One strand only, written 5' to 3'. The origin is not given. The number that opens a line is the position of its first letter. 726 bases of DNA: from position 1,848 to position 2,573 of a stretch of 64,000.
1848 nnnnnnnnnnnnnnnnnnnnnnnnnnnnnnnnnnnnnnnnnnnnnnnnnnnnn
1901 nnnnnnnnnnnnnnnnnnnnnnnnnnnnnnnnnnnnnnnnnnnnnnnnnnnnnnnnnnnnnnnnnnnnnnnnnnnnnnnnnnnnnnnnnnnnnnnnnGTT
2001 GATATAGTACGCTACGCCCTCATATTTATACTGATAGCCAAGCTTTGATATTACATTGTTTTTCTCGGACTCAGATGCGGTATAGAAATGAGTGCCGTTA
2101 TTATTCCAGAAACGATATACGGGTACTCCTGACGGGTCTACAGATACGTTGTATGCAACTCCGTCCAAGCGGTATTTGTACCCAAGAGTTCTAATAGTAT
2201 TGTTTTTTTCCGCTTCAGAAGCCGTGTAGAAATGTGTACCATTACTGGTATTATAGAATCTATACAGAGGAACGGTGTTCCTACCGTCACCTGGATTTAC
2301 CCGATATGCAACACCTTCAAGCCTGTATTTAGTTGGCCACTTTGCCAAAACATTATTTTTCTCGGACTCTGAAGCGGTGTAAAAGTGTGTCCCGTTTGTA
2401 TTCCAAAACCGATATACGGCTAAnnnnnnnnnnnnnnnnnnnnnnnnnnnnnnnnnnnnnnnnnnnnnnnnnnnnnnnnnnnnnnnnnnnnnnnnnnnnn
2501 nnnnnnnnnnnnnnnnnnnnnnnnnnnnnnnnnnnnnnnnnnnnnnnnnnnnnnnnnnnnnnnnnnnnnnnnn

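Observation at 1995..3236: Shared triple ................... repeat module on two unrelated secreted proteins (here and on the S8 protease at 13330..15285), with nucleotide-level similarity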

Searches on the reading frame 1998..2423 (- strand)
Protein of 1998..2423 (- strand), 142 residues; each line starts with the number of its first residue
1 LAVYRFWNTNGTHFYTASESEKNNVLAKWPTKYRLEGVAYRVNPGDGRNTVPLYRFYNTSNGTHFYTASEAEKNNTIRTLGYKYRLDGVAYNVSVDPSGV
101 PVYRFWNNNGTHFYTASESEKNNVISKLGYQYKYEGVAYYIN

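Call 71: predict_structure(alignment_id=A3)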
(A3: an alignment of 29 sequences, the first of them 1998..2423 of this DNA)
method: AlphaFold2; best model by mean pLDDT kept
length: 142 residues; sequences in the alignment: 29
mean_pLDDT: 96.3   pTM: 0.88
mean pLDDT of the five models: 96.3, 95.9, 95.4, 95.3, 94.5
residues with pLDDT >= 90: 136; 70-90: 6; 50-70: 0; < 50: 0
segments of 3 or more residues with pLDDT < 50: none
pLDDT, mean of each block of 10 residues (from residue 1): 94 94 97 96 95 97 96 98 97 97 95 97 97 98 95
secondary structure, 60 per line:
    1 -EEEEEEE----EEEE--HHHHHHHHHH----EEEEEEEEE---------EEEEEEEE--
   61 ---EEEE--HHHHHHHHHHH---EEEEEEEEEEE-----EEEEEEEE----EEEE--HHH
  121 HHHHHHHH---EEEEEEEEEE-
elements in order: E2-8 E13-16 H19-28 E33-41 E51-58 E64-67 H70-80 E84-94 E100-107 E112-115 H118-128 E132-141

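Call 77: search_solved_structures(query=A3, max_evalue=10, show_alignments=2)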
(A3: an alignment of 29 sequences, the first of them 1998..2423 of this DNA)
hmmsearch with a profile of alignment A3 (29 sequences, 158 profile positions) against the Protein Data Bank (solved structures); distinct sequences matched with E-value up to 10: 1.
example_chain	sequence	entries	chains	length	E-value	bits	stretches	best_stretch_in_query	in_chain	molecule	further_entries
5opj_A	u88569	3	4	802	0.52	13.5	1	43-93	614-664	Rhamnogalacturonan lyase | Acetyl-CoA carboxylase, biotin carboxylase | Glycosyl hydrolase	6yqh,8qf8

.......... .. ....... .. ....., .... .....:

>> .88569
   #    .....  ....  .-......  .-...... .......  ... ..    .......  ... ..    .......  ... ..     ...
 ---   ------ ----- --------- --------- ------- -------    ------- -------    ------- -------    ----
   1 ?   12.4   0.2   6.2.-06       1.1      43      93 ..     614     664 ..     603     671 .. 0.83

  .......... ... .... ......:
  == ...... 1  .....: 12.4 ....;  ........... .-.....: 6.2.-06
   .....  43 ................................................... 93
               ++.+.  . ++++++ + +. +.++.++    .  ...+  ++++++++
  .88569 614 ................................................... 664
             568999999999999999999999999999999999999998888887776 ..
